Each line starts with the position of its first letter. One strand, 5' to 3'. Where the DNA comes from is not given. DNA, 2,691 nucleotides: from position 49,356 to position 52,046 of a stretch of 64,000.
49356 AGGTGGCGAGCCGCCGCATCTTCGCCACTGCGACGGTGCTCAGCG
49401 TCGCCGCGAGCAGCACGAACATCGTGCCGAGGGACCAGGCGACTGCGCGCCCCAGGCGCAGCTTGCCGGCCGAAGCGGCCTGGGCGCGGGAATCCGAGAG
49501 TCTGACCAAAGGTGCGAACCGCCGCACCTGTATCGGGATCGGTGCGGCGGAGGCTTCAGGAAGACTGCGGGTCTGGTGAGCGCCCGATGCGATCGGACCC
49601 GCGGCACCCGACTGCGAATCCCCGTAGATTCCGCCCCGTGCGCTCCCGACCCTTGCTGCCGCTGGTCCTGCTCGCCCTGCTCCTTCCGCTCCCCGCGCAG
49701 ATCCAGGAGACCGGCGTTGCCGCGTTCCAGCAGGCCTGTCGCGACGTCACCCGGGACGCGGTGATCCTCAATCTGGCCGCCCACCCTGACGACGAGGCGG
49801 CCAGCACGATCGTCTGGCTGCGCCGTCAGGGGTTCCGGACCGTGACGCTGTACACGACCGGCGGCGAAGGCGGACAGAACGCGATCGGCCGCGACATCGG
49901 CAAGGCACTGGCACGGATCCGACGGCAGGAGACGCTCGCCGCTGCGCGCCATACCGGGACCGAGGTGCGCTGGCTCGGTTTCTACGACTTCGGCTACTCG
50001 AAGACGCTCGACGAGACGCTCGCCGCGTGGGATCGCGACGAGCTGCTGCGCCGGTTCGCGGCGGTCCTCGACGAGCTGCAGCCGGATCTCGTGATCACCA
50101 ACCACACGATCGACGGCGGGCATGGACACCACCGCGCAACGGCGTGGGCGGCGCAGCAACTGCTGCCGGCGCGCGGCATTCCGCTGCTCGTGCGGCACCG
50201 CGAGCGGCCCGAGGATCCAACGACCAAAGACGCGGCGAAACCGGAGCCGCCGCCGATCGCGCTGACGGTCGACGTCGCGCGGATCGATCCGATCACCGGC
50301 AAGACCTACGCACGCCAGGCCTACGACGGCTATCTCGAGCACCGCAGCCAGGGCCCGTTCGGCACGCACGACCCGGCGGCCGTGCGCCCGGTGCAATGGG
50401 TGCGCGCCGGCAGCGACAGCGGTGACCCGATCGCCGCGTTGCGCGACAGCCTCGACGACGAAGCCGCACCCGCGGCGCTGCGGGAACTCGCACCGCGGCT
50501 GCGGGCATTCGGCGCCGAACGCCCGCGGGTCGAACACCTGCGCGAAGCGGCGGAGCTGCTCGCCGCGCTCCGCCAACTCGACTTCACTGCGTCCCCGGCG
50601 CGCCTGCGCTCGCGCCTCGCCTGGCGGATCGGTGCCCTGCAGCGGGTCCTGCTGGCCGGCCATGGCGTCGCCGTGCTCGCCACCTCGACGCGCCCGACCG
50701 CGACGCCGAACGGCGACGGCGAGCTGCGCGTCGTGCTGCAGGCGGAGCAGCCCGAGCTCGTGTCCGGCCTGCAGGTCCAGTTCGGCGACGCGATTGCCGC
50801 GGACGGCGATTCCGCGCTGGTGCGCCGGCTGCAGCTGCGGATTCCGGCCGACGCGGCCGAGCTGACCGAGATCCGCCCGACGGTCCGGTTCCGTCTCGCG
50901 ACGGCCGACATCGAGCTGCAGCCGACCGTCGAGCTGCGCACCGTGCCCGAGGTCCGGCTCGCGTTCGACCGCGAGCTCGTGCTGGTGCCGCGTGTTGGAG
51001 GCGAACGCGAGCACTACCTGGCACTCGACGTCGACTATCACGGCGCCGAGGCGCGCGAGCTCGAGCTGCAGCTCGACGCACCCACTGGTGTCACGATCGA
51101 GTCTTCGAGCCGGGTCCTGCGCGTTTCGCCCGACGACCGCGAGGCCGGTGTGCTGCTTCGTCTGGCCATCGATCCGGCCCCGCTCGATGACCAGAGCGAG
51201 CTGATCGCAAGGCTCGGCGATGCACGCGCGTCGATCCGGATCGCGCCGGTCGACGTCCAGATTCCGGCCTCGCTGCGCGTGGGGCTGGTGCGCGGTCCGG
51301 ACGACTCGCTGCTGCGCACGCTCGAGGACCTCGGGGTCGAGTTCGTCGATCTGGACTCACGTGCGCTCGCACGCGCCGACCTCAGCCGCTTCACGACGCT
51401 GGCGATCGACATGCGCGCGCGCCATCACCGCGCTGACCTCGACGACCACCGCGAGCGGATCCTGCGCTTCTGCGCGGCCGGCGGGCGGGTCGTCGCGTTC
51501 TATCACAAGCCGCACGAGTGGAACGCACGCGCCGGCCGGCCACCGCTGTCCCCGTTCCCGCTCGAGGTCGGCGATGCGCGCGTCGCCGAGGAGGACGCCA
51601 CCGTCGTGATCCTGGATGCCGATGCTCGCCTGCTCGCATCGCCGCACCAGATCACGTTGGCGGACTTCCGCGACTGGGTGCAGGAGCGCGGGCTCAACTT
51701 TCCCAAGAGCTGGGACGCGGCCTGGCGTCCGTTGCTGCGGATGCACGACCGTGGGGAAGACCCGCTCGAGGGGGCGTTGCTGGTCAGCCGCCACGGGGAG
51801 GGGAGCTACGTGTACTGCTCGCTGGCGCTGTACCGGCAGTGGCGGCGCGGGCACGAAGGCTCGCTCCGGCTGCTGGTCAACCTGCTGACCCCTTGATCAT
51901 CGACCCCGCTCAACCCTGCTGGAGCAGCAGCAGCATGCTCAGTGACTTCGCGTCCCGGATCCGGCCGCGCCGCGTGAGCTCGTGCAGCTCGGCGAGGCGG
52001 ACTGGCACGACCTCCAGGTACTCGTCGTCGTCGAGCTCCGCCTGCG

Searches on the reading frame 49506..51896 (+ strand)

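Call 43: search_protein_families(library=pfam, proteins=[window:49506-51896:+], max_evalue=0.001)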
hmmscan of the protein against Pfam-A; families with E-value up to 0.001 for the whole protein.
window:49506-51896:+ (796 aa): 1 family
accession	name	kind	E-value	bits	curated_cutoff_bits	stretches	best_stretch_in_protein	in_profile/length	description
PF02585.22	PIG-L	-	1.2e-21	77.9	28.2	1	88-218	1-127/129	GlcNAc-PI de-N-acetylase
